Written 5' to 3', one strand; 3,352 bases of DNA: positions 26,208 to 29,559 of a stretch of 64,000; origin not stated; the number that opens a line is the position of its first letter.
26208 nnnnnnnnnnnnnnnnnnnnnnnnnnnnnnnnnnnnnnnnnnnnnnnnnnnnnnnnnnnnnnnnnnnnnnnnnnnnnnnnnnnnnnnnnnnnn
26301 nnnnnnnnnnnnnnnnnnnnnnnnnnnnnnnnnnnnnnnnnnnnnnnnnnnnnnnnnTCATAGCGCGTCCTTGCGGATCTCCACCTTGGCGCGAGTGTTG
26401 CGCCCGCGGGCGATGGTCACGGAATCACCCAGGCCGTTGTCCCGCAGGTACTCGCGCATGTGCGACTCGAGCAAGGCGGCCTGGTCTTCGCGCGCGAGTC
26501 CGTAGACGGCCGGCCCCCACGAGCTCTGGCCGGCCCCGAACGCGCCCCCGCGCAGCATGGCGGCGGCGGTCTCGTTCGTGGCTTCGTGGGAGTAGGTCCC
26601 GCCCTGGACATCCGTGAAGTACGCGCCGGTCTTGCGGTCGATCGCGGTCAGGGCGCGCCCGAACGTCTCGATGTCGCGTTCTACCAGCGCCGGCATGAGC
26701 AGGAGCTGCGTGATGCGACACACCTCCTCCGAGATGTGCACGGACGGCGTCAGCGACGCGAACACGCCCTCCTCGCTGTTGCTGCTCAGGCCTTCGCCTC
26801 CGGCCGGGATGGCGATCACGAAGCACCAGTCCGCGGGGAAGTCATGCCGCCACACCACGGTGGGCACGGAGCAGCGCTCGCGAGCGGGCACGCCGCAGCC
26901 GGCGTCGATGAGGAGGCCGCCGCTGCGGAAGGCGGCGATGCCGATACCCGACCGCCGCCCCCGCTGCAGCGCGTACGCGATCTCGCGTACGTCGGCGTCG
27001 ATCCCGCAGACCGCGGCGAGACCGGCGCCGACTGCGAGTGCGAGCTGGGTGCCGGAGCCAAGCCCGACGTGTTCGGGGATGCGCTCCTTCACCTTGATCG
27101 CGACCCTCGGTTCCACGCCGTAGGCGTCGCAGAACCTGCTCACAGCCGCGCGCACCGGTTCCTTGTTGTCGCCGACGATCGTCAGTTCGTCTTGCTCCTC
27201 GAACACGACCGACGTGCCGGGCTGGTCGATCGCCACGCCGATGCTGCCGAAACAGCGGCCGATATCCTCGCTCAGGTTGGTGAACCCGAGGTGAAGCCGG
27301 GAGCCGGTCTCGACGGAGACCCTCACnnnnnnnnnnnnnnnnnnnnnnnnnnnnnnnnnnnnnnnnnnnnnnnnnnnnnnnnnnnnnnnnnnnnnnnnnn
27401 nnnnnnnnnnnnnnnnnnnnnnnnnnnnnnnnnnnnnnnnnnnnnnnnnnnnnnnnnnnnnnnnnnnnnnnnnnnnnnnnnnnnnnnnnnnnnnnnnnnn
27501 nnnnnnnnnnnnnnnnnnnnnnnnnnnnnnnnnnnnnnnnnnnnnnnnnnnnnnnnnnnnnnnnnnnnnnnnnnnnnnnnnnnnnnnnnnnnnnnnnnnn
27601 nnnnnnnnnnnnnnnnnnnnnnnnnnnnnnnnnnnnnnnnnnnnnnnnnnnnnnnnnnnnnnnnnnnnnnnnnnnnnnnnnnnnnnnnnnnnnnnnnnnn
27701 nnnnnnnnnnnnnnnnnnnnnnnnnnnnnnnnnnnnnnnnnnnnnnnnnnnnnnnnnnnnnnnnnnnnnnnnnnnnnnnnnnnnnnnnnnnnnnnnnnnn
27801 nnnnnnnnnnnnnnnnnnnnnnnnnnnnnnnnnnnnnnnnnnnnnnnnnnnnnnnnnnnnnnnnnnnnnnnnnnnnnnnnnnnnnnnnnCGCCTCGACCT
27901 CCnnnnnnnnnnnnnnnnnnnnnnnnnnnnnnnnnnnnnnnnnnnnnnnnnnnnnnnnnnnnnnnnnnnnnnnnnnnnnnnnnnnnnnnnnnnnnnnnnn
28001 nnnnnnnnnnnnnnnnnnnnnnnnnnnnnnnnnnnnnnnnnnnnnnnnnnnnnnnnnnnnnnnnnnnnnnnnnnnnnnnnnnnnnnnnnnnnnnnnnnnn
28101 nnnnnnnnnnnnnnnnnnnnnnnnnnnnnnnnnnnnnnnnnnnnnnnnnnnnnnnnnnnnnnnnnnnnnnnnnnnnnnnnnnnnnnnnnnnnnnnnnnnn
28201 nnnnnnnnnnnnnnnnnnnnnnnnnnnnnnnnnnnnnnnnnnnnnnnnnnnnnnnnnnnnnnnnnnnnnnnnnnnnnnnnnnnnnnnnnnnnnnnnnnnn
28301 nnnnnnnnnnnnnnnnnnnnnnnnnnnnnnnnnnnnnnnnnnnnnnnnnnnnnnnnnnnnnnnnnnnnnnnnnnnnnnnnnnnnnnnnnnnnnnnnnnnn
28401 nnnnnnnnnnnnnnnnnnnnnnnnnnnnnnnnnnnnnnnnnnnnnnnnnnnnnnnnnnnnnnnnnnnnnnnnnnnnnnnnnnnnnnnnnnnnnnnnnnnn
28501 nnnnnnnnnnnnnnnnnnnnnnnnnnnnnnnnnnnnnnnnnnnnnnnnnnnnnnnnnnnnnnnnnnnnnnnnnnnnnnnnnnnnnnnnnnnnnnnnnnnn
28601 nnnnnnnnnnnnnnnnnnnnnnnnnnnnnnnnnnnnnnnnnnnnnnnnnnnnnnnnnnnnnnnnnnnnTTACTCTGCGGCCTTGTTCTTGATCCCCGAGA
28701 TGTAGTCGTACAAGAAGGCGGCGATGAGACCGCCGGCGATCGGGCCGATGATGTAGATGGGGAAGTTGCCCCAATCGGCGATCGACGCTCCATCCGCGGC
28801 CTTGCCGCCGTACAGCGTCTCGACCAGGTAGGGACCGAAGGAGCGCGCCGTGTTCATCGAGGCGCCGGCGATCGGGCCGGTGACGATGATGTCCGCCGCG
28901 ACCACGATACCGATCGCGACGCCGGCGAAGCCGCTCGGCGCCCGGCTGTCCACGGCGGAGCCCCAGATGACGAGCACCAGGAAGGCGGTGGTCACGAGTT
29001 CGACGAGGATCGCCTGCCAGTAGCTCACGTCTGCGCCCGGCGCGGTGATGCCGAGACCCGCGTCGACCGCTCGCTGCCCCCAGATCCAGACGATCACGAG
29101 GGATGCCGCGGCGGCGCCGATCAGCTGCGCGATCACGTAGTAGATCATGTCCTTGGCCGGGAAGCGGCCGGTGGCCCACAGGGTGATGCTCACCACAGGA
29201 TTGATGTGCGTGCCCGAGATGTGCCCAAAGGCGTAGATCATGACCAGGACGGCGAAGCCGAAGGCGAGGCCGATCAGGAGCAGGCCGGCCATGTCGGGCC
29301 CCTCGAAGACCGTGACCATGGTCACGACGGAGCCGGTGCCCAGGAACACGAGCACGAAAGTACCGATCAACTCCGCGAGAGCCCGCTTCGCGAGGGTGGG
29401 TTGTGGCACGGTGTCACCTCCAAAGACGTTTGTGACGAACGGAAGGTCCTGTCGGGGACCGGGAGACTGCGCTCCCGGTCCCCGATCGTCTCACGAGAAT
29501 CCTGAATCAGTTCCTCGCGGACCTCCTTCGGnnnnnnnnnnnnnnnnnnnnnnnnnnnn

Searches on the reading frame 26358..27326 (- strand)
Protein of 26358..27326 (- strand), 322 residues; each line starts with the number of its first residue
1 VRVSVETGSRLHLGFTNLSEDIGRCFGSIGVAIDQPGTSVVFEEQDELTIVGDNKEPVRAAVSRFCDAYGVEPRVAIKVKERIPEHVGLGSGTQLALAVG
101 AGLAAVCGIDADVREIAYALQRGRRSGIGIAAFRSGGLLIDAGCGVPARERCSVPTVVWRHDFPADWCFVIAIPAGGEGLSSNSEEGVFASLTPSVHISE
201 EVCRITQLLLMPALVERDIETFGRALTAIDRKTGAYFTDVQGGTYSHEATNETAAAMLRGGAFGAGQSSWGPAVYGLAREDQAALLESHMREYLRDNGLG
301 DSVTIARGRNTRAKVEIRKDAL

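Call 48: search_protein_families(library=pfam, proteins=[window:26358-27326:-], max_evalue=0.00001)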
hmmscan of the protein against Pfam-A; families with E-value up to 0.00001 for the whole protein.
window:26358-27326:- (322 aa): 2 families
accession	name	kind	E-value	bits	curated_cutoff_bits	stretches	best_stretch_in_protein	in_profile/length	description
PF00288.32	GHMP_kinases_N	-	7.1e-11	42.6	22.3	1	58-136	3-86/87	GHMP kinases N terminal domain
PF08544.19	GHMP_kinases_C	-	3.6e-08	34.1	21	1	210-295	1-84/85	GHMP kinases C terminal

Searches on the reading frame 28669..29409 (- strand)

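Call 48: search_protein_families(library=pfam, proteins=[window:28669-29409:-], max_evalue=0.00001)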
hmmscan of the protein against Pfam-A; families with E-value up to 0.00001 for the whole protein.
window:28669-29409:- (246 aa): 1 family
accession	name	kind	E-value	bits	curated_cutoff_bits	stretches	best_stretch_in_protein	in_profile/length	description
PF00230.25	MIP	-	4.7e-50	170.9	25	1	5-234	6-222/222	Major intrinsic protein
